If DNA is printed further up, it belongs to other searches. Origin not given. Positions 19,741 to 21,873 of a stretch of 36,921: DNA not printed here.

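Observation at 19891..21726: Hybrid initiating enzyme: WecA/MraY-type PNPT fused to the CapD/WbaP-type 4-TM plus Rossmann-like module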

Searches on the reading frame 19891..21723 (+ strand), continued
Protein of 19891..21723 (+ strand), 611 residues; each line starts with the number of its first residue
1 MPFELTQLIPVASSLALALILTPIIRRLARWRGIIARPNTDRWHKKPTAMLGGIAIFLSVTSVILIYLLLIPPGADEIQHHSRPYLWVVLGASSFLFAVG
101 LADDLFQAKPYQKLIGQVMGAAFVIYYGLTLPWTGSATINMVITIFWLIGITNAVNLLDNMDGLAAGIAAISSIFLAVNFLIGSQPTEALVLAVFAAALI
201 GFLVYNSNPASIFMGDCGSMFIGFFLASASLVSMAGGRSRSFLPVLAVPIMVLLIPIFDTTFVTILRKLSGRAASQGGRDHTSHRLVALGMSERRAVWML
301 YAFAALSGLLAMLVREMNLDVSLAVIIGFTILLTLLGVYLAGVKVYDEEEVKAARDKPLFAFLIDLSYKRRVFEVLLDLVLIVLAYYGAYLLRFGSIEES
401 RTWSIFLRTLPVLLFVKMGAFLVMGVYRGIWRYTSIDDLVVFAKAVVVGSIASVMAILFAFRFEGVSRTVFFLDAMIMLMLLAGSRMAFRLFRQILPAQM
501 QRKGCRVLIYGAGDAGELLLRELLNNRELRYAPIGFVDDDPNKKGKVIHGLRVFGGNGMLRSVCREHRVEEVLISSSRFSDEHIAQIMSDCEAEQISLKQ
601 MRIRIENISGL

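Call 68: fold_search(model_id=the predicted structure, library=pdb)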
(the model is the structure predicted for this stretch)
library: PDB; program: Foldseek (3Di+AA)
matches with E <= 10: 446; with E <= 0.001: 38
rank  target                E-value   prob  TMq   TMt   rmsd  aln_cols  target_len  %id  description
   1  5jnq                  1.7e-09  1.00  0.40  0.78   4.3       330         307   23  MraY tunicamycin complex (released 2017-01-11)
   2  6oyh_D                1.1e-08  1.00  0.42  0.73   4.7       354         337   24  Crystal structure of MraY bound to carbacaprazamycin (released 2019-07-10)
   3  8cxr_A                1.3e-08  1.00  0.40  0.74   4.2       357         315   22  Crystal structure of MraY bound to a sphaerimicin analogue (released 2023-03-29)
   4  9b70_A                2.0e-08  1.00  0.40  0.69   5.5       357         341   24  Cryo-EM structure of MraY in complex with analogue 2 (released 2024-06-26)
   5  6oz6_A                2.0e-08  1.00  0.41  0.72   4.3       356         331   24  Crystal structure of MraY bound to 3'-hydroxymureidomycin A (released 2019-07-10)
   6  6oyh_B                2.1e-08  1.00  0.41  0.73   4.2       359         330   24  Crystal structure of MraY bound to carbacaprazamycin (released 2019-07-10)
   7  6oz6_B                2.7e-08  1.00  0.40  0.74   4.6       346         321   23  Crystal structure of MraY bound to 3'-hydroxymureidomycin A (released 2019-07-10)
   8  6oz6_C                3.4e-08  1.00  0.40  0.74   4.7       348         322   22  Crystal structure of MraY bound to 3'-hydroxymureidomycin A (released 2019-07-10)
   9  6oyz_A                3.7e-08  1.00  0.39  0.74   4.1       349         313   23  Crystal structure of MraY bound to capuramycin (released 2019-07-10)
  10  5ckr                  3.8e-08  1.00  0.41  0.73   3.9       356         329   24  Crystal Structure of MraY in complex with Muraymycin D2 (released 2016-03-02)
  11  8cxr_C                4.2e-08  1.00  0.42  0.77   3.8       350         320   23  Crystal structure of MraY bound to a sphaerimicin analogue (released 2023-03-29)
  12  6oyh_A                4.3e-08  1.00  0.41  0.75   3.9       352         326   23  Crystal structure of MraY bound to carbacaprazamycin (released 2019-07-10)
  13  8cxr_D                8.5e-08  1.00  0.40  0.79   3.5       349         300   23  Crystal structure of MraY bound to a sphaerimicin analogue (released 2023-03-29)
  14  6oyz_D                1.0e-07  1.00  0.39  0.75   4.4       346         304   22  Crystal structure of MraY bound to capuramycin (released 2019-07-10)
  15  6oyh_C                1.5e-07  1.00  0.41  0.73   4.5       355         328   23  Crystal structure of MraY bound to carbacaprazamycin (released 2019-07-10)
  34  4j72_B                2.2e-05  1.00  0.35  0.68   6.3       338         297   21  Crystal Structure of polyprenyl-phosphate N-acetyl hexosamine 1-phosphate transferase (released 2013-09-11)
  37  3nkl_B                8.5e-04  1.00  0.16  0.73   3.4       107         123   25  Crystal Structure of UDP-D-Quinovosamine 4-Dehydrogenase from Vibrio fischeri (released 2010-08-18)
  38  8t53_A                9.2e-04  1.00  0.18  0.26  12.3       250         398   18  S. enterica WbaP in a styrene maleic acid liponanoparticle (released 2024-02-14)
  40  3nkl_A                2.3e-03  1.00  0.15  0.72   1.5        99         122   26  Crystal Structure of UDP-D-Quinovosamine 4-Dehydrogenase from Vibrio fischeri (released 2010-08-18)
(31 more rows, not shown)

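Call 69: list_cluster_members(proteins=[P0135, P0145, P0153, P0262, P0203, P0207, P0222, P0242, P0181, P0144])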
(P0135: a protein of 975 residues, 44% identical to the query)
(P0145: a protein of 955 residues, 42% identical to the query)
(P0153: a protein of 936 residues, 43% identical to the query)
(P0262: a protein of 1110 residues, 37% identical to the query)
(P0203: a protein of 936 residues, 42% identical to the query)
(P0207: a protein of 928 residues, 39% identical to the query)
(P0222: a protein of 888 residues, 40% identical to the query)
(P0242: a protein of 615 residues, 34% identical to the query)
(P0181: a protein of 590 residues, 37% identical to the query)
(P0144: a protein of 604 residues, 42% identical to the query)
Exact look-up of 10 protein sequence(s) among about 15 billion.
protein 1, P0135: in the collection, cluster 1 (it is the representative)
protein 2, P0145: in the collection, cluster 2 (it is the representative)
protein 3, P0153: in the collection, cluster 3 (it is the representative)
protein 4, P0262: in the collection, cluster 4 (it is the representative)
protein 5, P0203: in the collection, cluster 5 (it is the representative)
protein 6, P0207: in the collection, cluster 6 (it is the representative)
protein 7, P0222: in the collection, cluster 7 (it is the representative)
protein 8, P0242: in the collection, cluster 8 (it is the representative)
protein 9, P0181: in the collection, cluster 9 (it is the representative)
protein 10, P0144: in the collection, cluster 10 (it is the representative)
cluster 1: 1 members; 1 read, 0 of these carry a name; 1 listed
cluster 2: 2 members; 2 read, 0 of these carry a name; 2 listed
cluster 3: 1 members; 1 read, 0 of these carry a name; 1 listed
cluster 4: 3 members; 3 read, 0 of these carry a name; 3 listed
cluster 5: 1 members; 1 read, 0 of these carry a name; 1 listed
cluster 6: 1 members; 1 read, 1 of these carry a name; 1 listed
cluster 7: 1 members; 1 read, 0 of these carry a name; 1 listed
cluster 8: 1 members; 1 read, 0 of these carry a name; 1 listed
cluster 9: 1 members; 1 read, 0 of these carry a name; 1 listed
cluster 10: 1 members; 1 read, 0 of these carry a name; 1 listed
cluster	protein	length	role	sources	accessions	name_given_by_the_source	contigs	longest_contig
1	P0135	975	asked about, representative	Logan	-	-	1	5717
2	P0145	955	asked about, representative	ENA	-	-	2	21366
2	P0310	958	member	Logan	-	-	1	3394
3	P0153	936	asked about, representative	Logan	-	-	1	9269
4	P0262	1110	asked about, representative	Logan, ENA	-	-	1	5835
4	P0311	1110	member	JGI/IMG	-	-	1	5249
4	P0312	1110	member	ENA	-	-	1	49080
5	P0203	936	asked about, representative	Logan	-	-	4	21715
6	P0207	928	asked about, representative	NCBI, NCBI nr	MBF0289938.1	MAG: hypothetical protein HQM14_19150 [SAR324 cluster bacterium] | hypothetical protein [SAR324 cluster bacterium]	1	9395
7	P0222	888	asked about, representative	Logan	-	-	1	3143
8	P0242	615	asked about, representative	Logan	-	-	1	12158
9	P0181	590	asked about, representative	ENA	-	-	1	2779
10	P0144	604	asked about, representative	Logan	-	-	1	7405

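Call 70: find_encoding_contigs(protein=P0145, flank=7000, max_places=2)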
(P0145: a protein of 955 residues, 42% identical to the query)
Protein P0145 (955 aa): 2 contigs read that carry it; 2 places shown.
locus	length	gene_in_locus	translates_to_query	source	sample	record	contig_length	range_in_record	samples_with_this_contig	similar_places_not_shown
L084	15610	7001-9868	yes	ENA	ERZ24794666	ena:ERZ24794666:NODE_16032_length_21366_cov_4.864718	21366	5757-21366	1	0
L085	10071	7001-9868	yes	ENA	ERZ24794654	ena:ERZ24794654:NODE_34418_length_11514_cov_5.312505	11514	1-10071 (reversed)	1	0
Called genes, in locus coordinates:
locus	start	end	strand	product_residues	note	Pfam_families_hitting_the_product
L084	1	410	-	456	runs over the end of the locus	PF01943:Polysacc_synt, PF03023:MurJ (weak)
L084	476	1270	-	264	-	PF05401:NodS (weak), PF13489:Methyltransf_23, PF02353:CMAS (weak), PF03848:TehB (weak), PF08241:Methyltransf_11, PF08242:Methyltransf_12, PF13649:Methyltransf_25, PF13847:Methyltransf_31, +2 more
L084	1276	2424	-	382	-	PF01041:DegT_DnrJ_EryC1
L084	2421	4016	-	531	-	PF01408:GFO_IDH_MocA, PF02894:GFO_IDH_MocA_C, PF22725:GFO_IDH_MocA_C3, PF25084:LbH_EIF2B (faint), PF00132:Hexapep, PF25087:GMPPB_C, PF14602:Hexapep_2 (weak), PF00132:Hexapep (weak)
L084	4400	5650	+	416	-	PF13439:Glyco_transf_4, PF13579:Glyco_trans_4_4, PF00534:Glycos_transf_1, PF13692:Glyco_trans_1_4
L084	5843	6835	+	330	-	PF13439:Glyco_transf_4, PF13579:Glyco_trans_4_4 (weak), PF20706:GT4-conflict, PF00534:Glycos_transf_1, PF13692:Glyco_trans_1_4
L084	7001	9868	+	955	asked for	PF00953:Glycos_transf_4, PF13727:CoA_binding_3, PF17836:PglD_N (faint), PF01370:Epimerase, PF02719:Polysacc_synt_2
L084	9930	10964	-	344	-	PF08240:ADH_N, PF16912:Glu_dehyd_C, PF00107:ADH_zinc_N, PF13602:ADH_zinc_N_2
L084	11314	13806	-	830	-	PF04932:Wzy_C, PF13432:TPR_16 (faint), PF07719:TPR_2 (faint), PF13176:TPR_7 (faint), PF13181:TPR_8 (faint), PF12895:ANAPC3 (faint), PF14559:TPR_19 (faint), PF25063:ARM_TT21_C (weak), +2 more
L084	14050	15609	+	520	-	?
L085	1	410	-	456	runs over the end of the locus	PF01943:Polysacc_synt, PF03023:MurJ (weak)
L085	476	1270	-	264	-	PF05401:NodS (weak), PF13489:Methyltransf_23, PF02353:CMAS (weak), PF03848:TehB (weak), PF08241:Methyltransf_11, PF08242:Methyltransf_12, PF13649:Methyltransf_25, PF13847:Methyltransf_31, +2 more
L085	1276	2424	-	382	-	PF01041:DegT_DnrJ_EryC1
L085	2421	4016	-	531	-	PF01408:GFO_IDH_MocA, PF02894:GFO_IDH_MocA_C, PF22725:GFO_IDH_MocA_C3, PF25084:LbH_EIF2B (faint), PF00132:Hexapep, PF25087:GMPPB_C, PF14602:Hexapep_2 (weak), PF00132:Hexapep (weak)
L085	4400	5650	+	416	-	PF13439:Glyco_transf_4, PF13579:Glyco_trans_4_4, PF00534:Glycos_transf_1, PF13692:Glyco_trans_1_4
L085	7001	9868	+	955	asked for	PF00953:Glycos_transf_4, PF13727:CoA_binding_3, PF17836:PglD_N (faint), PF01370:Epimerase, PF02719:Polysacc_synt_2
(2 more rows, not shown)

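Call 79: search_protein_families(library=pfam, proteins=[L048:1015-2862:+, L036:5875-7872:+], max_evalue=0.001)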
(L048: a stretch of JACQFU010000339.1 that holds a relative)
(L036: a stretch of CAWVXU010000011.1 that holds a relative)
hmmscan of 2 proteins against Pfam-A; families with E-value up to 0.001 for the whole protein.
L048:1015-2862:+ (616 aa): 7 families
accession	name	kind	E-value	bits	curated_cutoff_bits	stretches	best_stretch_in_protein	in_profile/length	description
PF01370.27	Epimerase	-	1.2e-59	202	20.9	1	317-549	1-240/240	NAD dependent epimerase/dehydratase family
PF16363.11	GDP_Man_Dehyd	-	1.4e-50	173.1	27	1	318-611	1-331/332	GDP-mannose 4,6 dehydratase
PF01073.25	3Beta_HSD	-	3.2e-18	66.2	22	1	318-538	1-229/280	3-beta hydroxysteroid dehydrogenase/isomerase family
PF04321.23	RmlD_sub_bind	-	2.9e-13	50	27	1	316-488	2-154/287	RmlD substrate binding domain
PF02719.21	Polysacc_synt_2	-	2.5e-12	47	20.2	1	317-544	1-223/293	Polysaccharide biosynthesis protein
PF07993.18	NAD_binding_4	-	1.3e-06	28.2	20.1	0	363-493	74-210/258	Male sterility protein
PF13460.12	NAD_binding_10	-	0.0004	20.7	27.2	1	321-484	1-145/184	NAD(P)H-binding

L036:5875-7872:+ (666 aa): 3 families
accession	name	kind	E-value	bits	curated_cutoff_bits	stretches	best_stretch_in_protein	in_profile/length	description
PF00953.26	Glycos_transf_4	-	7.2e-44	150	27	1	109-263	3-158/160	Glycosyl transferase family 4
PF17836.7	PglD_N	-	2.6e-06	28.3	23.4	1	549-610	1-57/78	PglD N-terminal domain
PF13727.12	CoA_binding_3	-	4e-06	27.4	25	1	491-616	29-146/175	CoA-binding domain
